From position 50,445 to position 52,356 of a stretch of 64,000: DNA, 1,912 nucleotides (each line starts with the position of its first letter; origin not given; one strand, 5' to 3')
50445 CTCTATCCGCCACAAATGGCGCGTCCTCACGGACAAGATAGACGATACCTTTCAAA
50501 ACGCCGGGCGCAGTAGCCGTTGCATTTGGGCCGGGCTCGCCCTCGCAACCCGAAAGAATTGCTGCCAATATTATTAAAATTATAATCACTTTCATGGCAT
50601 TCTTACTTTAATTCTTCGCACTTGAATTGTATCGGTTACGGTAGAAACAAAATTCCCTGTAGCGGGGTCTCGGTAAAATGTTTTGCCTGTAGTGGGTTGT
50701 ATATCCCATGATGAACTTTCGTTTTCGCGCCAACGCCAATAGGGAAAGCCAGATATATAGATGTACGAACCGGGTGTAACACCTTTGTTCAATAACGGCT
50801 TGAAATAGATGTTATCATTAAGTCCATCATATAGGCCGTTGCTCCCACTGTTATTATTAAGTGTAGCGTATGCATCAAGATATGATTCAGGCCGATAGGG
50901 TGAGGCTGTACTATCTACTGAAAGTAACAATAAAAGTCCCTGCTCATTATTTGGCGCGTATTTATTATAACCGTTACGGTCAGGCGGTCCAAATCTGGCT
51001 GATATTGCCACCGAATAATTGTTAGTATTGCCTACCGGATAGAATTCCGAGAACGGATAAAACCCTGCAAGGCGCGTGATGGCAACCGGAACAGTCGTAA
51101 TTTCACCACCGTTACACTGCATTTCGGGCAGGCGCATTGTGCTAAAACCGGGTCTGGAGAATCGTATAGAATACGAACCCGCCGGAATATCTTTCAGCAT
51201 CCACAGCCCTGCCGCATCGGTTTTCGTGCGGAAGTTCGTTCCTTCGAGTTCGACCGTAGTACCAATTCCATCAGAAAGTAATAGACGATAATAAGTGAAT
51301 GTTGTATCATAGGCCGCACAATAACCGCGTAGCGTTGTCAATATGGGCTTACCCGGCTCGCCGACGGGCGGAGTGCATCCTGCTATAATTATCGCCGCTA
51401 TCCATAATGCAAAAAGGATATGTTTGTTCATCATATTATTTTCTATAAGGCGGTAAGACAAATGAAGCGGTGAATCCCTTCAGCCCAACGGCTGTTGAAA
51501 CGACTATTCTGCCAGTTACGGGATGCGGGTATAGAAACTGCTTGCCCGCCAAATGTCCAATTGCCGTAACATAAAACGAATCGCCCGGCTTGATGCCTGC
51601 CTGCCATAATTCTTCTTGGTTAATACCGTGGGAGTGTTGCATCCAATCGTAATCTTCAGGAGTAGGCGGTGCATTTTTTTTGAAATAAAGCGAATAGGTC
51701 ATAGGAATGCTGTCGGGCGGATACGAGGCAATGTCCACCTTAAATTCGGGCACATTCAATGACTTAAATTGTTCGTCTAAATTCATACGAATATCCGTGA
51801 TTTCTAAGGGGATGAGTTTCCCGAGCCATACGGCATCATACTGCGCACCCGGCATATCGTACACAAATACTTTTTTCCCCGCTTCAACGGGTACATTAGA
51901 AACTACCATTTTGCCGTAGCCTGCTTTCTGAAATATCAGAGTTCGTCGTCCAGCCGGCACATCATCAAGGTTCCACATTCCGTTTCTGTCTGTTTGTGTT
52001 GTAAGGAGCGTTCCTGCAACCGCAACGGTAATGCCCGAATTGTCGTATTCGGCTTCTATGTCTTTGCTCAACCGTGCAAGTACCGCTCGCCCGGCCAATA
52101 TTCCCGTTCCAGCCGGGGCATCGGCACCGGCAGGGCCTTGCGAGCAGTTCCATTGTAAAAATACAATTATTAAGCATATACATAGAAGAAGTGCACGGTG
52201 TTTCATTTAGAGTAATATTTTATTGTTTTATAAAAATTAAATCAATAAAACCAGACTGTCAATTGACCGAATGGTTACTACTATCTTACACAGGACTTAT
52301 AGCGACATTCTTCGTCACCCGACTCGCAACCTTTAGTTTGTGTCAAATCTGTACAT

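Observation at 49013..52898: Co-oriented module: two paralogous cysteine-rich secreted proteins bracket three tandem paralogous CarbopepD_reg-like lipoproteins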

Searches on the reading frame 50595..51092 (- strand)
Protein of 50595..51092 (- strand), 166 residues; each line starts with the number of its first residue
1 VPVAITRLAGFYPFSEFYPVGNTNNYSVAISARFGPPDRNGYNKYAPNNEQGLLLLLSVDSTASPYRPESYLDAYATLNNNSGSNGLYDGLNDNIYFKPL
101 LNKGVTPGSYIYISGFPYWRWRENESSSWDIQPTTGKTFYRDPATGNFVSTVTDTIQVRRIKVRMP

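Call 52: search_protein_families(library=pfam, proteins=[window:50595-51092:-], max_evalue=10)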
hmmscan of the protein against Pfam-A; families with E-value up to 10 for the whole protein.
window:50595-51092:- (166 aa): 1 family
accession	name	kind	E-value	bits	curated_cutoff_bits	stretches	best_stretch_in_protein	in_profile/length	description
PF17653.6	DUF5522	-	0.2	12.2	25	1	134-152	7-25/48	Family of unknown function (DUF5522)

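Call 82: search_solved_structures(query=A7, max_evalue=10)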
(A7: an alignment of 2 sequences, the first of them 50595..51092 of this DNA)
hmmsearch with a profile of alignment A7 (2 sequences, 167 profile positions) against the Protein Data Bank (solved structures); distinct sequences matched with E-value up to 10: 0.

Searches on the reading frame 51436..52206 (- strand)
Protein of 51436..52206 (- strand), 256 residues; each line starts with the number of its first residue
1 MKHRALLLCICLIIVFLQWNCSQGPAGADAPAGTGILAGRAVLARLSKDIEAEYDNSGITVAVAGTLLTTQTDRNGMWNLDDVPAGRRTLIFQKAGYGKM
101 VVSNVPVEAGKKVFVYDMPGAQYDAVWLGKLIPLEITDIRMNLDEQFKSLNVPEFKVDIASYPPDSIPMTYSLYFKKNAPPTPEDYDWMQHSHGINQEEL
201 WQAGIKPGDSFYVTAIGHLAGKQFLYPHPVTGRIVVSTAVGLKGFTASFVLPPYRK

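Call 3: search_protein_families(library=pfam, proteins=[window:51436-52206:-], max_evalue=1)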
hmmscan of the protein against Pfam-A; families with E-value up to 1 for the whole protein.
window:51436-52206:- (256 aa): 4 families
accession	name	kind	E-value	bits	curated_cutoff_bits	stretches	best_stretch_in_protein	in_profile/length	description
PF13620.12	CarboxypepD_reg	-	1.3e-07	32.3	32.3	1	58-112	16-74/82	Carboxypeptidase regulatory-like domain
PF13715.12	CarbopepD_reg_2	-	1.5e-06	28.6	32.2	1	57-102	15-60/88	CarboxypepD_reg-like domain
PF07377.18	DUF1493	-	0.057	14.5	21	1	135-182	42-88/108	Protein of unknown function (DUF1493)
PF16371.11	MetallophosN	-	0.23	12.1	35.6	1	61-97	13-49/77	N terminal of Calcineurin-like phosphoesterase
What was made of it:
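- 51436..52206 (-): L1: lipoprotein with a Gly/Pro-rich tether, a CarboxypepD_reg domain (about aa 33-117) and an orphan C-terminal domain of about 140 aa. Pfam PF13620 32.3 bits, equal to the cut-off (call 3).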

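Call 4: search_protein_families(library=ncbifam, proteins=[window:51436-52206:-], max_evalue=1)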
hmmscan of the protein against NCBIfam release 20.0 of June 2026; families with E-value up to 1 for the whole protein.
window:51436-52206:- (256 aa): 3 families
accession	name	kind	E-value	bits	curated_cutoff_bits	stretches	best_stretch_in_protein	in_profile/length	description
NF052345.1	S_layer_anammox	exception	0.00068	17.1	1400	1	32-113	1310-1385/1596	Kustd1514 family S-layer glycoprotein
TIGR00849.1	gutA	subfamily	0.04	13.8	189.55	1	170-223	23-77/121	glucitol/sorbitol-specific PTS transporter subunit IIA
NF007696.0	PRK10377.1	equivalog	0.18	11.7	165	1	173-224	26-78/121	PTS glucitol/sorbitol transporter subunit IIA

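Call 13: find_homologous_proteins(query=A1, max_evalue=0.001)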
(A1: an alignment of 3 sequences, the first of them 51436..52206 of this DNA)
Query A1 (3 sequences) (256 aa, profile of the alignment): 3 proteins with E <= 0.001 among 8000 candidates.
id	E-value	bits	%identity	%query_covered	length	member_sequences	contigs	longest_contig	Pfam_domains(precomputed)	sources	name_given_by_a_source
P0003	2.2e-83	298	32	29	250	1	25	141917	-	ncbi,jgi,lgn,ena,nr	ncbi:hypothetical protein MASR2M18_13080 [Ignavibacteria bacterium]|nr:carboxypeptidase regulatory-l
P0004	5.0e-60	222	67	98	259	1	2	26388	PF13715.13,PF13620.13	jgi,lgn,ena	jgi:hypothetical protein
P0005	9.3e-55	204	33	38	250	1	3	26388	-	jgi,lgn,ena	jgi:hypothetical protein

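Call 15: find_encoding_contigs(protein=P0004, flank=10000, max_places=6)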
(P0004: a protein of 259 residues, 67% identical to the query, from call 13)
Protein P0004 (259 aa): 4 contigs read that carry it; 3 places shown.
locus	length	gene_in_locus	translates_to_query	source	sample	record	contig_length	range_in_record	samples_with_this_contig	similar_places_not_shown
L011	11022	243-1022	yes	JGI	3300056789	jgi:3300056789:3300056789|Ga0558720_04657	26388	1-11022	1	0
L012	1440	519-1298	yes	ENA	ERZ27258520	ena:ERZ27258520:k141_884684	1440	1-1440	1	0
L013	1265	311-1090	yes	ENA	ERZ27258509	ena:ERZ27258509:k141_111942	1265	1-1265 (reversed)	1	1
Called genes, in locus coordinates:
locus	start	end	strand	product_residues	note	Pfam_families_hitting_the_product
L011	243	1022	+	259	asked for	PF13620:CarboxypepD_reg, PF13715:CarbopepD_reg_2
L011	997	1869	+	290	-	PF13620:CarboxypepD_reg, PF13715:CarbopepD_reg_2 (weak)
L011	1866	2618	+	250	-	-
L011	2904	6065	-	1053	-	PF14870:PSII_BNR (faint), PF25852:DUF6242_C (faint), PF02012:BNR (faint), PF15899:BNR_6 (faint), PF15902:Sortilin-Vps10, PF13088:BNR_2 (faint), PF15902:Sortilin-Vps10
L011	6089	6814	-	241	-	PF17131:TP_0789-like (weak)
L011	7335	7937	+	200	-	PF02203:TarH (weak), PF12729:4HB_MCP_1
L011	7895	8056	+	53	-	-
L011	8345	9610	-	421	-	PF06689:zf-C4_ClpX, PF01078:Mg_chelatase (faint), PF00004:AAA, PF07724:AAA_2, PF07728:AAA_5 (weak), PF13401:AAA_22 (faint), PF10431:ClpB_D2-small (weak)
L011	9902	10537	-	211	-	PF00574:CLP_protease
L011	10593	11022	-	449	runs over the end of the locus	PF05697:Trigger_N, PF05698:Trigger_C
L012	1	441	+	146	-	?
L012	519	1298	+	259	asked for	PF13620:CarboxypepD_reg, PF13715:CarbopepD_reg_2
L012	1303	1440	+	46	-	?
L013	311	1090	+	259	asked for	PF13620:CarboxypepD_reg, PF13715:CarbopepD_reg_2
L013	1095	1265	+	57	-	?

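Call 16: find_encoding_contigs(protein=P0005, flank=10000, max_places=6)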
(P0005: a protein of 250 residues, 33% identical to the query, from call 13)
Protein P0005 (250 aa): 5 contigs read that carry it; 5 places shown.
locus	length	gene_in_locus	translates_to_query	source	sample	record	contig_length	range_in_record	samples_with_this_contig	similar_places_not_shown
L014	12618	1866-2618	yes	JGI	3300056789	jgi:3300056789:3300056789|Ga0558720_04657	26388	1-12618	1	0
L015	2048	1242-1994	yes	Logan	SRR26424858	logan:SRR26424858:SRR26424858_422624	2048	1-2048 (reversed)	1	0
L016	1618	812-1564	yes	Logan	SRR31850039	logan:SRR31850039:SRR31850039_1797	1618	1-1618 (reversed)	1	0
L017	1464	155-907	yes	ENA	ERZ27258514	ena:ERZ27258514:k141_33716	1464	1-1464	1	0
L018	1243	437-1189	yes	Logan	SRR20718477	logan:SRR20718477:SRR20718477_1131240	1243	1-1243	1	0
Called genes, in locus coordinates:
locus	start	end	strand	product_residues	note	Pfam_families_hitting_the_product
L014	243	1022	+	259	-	PF13620:CarboxypepD_reg, PF13715:CarbopepD_reg_2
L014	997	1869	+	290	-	PF13620:CarboxypepD_reg, PF13715:CarbopepD_reg_2 (weak)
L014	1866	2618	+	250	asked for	-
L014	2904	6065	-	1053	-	PF14870:PSII_BNR (faint), PF25852:DUF6242_C (faint), PF02012:BNR (faint), PF15899:BNR_6 (faint), PF15902:Sortilin-Vps10, PF13088:BNR_2 (faint), PF15902:Sortilin-Vps10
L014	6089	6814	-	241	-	PF17131:TP_0789-like (weak)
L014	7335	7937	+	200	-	PF02203:TarH (weak), PF12729:4HB_MCP_1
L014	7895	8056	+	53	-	-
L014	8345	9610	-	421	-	PF06689:zf-C4_ClpX, PF01078:Mg_chelatase (faint), PF00004:AAA, PF07724:AAA_2, PF07728:AAA_5 (weak), PF13401:AAA_22 (faint), PF10431:ClpB_D2-small (weak)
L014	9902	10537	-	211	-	PF00574:CLP_protease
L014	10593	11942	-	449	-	PF05697:Trigger_N, PF05698:Trigger_C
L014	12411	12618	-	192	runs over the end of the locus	PF01694:Rhomboid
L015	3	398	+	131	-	?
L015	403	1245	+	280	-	PF13620:CarboxypepD_reg, PF13715:CarbopepD_reg_2 (weak)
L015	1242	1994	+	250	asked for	-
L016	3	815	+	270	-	?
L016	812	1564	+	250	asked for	-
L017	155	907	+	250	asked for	-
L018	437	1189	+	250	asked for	-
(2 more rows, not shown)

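Call 30: find_related_loci(query=A3, collection=genome_contigs, flank=10000)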
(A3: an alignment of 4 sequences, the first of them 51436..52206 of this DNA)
Query A3 (256 aa) in genome_contigs; peptide patterns used: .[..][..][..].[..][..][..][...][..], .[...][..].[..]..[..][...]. (x = any residue, [..] = any of these).
77 stretches matched a pattern, but none encodes a relative of the query by tblastn (E <= 1e-3).

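Call 32: search_solved_structures(query=A2, max_evalue=1)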
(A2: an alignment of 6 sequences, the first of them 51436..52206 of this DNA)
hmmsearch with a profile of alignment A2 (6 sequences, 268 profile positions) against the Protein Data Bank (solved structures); distinct sequences matched with E-value up to 1: 9.
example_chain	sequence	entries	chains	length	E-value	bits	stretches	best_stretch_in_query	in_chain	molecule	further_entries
4wi0_B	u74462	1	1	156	4.3e-10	42.9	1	32-112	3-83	Cellulosomal scaffoldin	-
4u3s_B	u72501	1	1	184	4.8e-10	42.7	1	31-111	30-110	Cellulosomal scaffoldin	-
5g5d_B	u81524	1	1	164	1e-05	28.5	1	54-114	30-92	CELLULOSOMAL-SCAFFOLDING PROTEIN A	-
2b59_B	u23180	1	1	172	1.3e-05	28.2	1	54-113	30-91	Cellulosomal scaffolding protein A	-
3kcp_A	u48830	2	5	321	3.2e-05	26.9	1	54-113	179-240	Cellulosomal-scaffolding protein A | Cellulosome anchoring protein cohesin region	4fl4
5k39_B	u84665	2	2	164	0.00094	22.1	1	54-100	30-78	Dockerin module from a protein of unknown function | Ig domain protein group 2 domain protein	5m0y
9gbc_A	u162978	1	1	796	0.15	14.8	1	58-118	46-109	TonB-linked outer membrane receptor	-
3rkp_A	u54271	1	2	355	0.18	14.6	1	50-93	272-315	Collagen adhesion protein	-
3kpt_A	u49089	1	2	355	0.18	14.6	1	50-93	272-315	Collagen adhesion protein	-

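Call 40: predict_structure(alignment_id=A5)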
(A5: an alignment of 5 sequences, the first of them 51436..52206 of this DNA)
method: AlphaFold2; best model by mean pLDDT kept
length: 256 residues; sequences in the alignment: 5
mean_pLDDT: 49.3   pTM: 0.43
mean pLDDT of the five models: 49.3, 45.9, 44.5, 44.0, 40.5
residues with pLDDT >= 90: 6; 70-90: 54; 50-70: 44; < 50: 152
segments of 3 or more residues with pLDDT < 50: 20-29, 44-53, 116-181, 185-194, 203-256
pLDDT, mean of each block of 10 residues (from residue 1): 68 63 41 75 44 62 88 80 82 65 70 55 31 39 32 39 34 28 48 49 42 28 28 28 29 26
secondary structure, 60 per line:
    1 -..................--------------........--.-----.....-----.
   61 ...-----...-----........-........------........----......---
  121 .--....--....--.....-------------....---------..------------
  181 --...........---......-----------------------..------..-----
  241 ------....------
elements in order: H2-19 E34-41 H50-54 E60-63 E69-71 E77-84 E86-93 E100-107 E112-117 E124-127 E130-133 E136-140 E154-157 H183-193 H197-202 E247-250
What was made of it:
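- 51436..52206 (-): AF2 N-domain pLDDT 62-88, C-terminal domain below 50 (call 40).
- On CarboxypepD_reg domain (PF13620): AF2 L1 residues about 33-117 have pLDDT 62-88 (call 40).
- Tried and rejected: L1 with a five-sequence alignment gave pLDDT 49 overall; only the N-domain is usable (call 40).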

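Call 52: search_protein_families(library=pfam, proteins=[L011:585-1019:+, L011:1369-1866:+, L011:2163-2615:+], max_evalue=10)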
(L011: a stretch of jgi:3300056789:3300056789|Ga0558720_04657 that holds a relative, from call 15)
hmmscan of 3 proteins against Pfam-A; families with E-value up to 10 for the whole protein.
L011:585-1019:+ (145 aa): 1 family
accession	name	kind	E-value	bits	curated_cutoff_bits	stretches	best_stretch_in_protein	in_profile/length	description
PF06864.17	PAP_PilO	-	0.077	12.3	26.7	1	46-97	348-393/419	Pilin accessory protein (PilO)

L011:1369-1866:+ (166 aa): 1 family
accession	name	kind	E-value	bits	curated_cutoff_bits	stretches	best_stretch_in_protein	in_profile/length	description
PF17653.6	DUF5522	-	0.023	15.2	25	1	130-153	3-26/48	Family of unknown function (DUF5522)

L011:2163-2615:+ (151 aa): 0 families

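Call 62: fold_search(model_id=the predicted structure, library=pdb)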
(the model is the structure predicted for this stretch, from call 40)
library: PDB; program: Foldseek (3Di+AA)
matches with E <= 10: 624; with E <= 0.001: 14
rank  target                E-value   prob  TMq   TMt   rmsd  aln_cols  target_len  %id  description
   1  4u3s_B                3.4e-06  1.00  0.29  0.46   3.6        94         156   26  Crystal structure of Coh3ScaB-XDoc_M1ScaA complex: A N-terminal interface mutant of type II Cohesin-X-Dockerin complex (released 2015-07-29)
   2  4wi0_B                4.3e-06  1.00  0.30  0.48   4.6       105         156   25  Crystal structure of Coh3ScaB-XDoc_M2ScaA complex: A C-terminal interface mutant of type II Cohesin-X-Dockerin complex (released 2015-10-07)
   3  4fl4_C                5.1e-06  1.00  0.31  0.26   6.5       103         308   24  Scaffoldin conformation and dynamics revealed by a ternary complex from the Clostridium thermocellum cellulosome (released 2012-06-27)
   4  4fl4_I                6.7e-06  1.00  0.29  0.24   6.8        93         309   27  Scaffoldin conformation and dynamics revealed by a ternary complex from the Clostridium thermocellum cellulosome (released 2012-06-27)
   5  5g5d_B                7.9e-06  1.00  0.28  0.45   3.4        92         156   26  Crystal Structure of the CohScaC2-XDocCipA type II complex from Clostridium thermocellum (released 2017-04-05)
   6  2b59_B                1.4e-05  1.00  0.27  0.44   3.4        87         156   25  The type II cohesin dockerin complex (released 2005-10-11)
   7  4fl4_L                1.6e-05  1.00  0.27  0.23   8.0        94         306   24  Scaffoldin conformation and dynamics revealed by a ternary complex from the Clostridium thermocellum cellulosome (released 2012-06-27)
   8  5k39_B                1.7e-05  1.00  0.28  0.45   5.2       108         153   25  THE TYPE II COHESIN DOCKERIN COMPLEX FROM CLOSTRIDIUM THERMOCELLUM (released 2017-03-29)
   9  3kcp_A                2.2e-05  1.00  0.27  0.23   8.7       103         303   23  Crystal structure of interacting Clostridium thermocellum multimodular components (released 2010-02-09)
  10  5m0y_B                2.9e-05  1.00  0.29  0.46   4.8       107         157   23  Crystal Structure of the CohScaA-XDocCipB type II complex from Clostridium thermocellum at 1.5Angstrom resolution (released 2017-09-06)
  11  8fia_A                1.9e-04  1.00  0.30  0.05  19.6       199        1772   14  The structure of fly Teneurin self assembly (released 2023-05-03)
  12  5aq0_B                5.8e-04  1.00  0.23  0.63   4.5        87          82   22  The structure of the Transthyretin-like domain of the first catalytic domain of the HUMAN Carboxypeptidase D (released 2016-09-28)
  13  9hfj                  6.9e-04  1.00  0.23  0.68   4.7        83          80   19  Crystal structure of the NTE domain of SusCdex (BT3090) dextran transporter (released 2025-11-26)
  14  6hif_Y                7.3e-04  1.00  0.27  0.71   3.9        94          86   18  Kuenenia stuttgartiensis hydrazine dehydrogenase complex (released 2019-04-17)
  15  2xhn_A                1.1e-03  1.00  0.28  0.15   4.9       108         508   18  Rhamnogalacturonan lyase from Aspergillus aculeatus K150A active site mutant (released 2010-09-29)
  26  5aq0_A                2.2e-03  1.00  0.27  0.77   2.8        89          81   21  The structure of the Transthyretin-like domain of the first catalytic domain of the HUMAN Carboxypeptidase D (released 2016-09-28)
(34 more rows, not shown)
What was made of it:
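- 51436..52206 (-): Foldseek matches X-modules of type II X-dockerins and transthyretin-like domains (call 62).
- On CarboxypepD_reg domain (PF13620): Foldseek finds X-modules, the CPD transthyretin-like domain and the SusC NTE, at E=3e-6 to 7e-4 (call 62).
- Closest known: CarboxypepD_reg. Same: The AF2 model of the L1 N-domain superposes on the transthyretin-like domain of carboxypeptidase D (5aq0) and related domains (call 62).
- Closest known: X-module of type II X-dockerin modules in cellulosomal scaffoldins. Same: These are the best sequence matches (profile E=4e-10, call 32) and fold matches (E=3e-6, about 25% identity over about 90-105 columns, call 62) to the L N-terminal domain.
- CarboxypepD_reg domain and fold: calls 3, 32, 40, 62. 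The L1 model's N-terminal domain matches the NTE domain of a SusC transporter among other transthyretin-like folds (call 62).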

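Call 65: find_related_loci(query=A3, collection=metagenome_contigs, flank=10000)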
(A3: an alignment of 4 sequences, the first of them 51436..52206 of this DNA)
Query A3 (256 aa) in metagenome_contigs; peptide patterns used: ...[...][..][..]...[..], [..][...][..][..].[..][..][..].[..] (x = any residue, [..] = any of these).
206 stretches matched a pattern, but none encodes a relative of the query by tblastn (E <= 1e-3).
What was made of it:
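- The word-index search scored only 8000 candidates, and the genome and metagenome scans used two peptide patterns each (calls 13, 30, 65).
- Tried and rejected: The four-sequence alignment found no confirmed relative in GTDB representative genomes or JGI metagenomes (calls 30, 65).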

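Call 84: search_protein_families(library=padloc, proteins=[window:51436-52206:-], max_evalue=0.01)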
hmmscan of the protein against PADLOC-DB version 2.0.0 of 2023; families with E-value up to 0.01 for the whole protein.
window:51436-52206:- (256 aa): 0 families

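Call 85: search_protein_families(library=phrogs, proteins=[window:51436-52206:-], max_evalue=0.01)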
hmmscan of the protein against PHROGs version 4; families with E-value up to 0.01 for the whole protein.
window:51436-52206:- (256 aa): 0 families

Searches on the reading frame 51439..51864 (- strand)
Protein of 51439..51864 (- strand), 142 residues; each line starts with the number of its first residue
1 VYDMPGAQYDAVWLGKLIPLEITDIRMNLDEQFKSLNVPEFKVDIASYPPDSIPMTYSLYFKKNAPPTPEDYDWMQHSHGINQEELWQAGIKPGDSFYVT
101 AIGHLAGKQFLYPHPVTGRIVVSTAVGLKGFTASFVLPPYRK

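Call 52: search_protein_families(library=pfam, proteins=[window:51439-51864:-], max_evalue=10)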
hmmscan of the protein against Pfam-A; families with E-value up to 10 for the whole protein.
window:51439-51864:- (142 aa): 1 family
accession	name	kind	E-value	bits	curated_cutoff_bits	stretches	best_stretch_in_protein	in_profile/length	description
PF07377.18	DUF1493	-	0.023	15.8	21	1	21-68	42-88/108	Protein of unknown function (DUF1493)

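Call 81: search_solved_structures(query=A6, max_evalue=10)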
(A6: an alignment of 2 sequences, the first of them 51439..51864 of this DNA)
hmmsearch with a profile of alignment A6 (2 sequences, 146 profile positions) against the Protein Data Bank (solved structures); distinct sequences matched with E-value up to 10: 0.
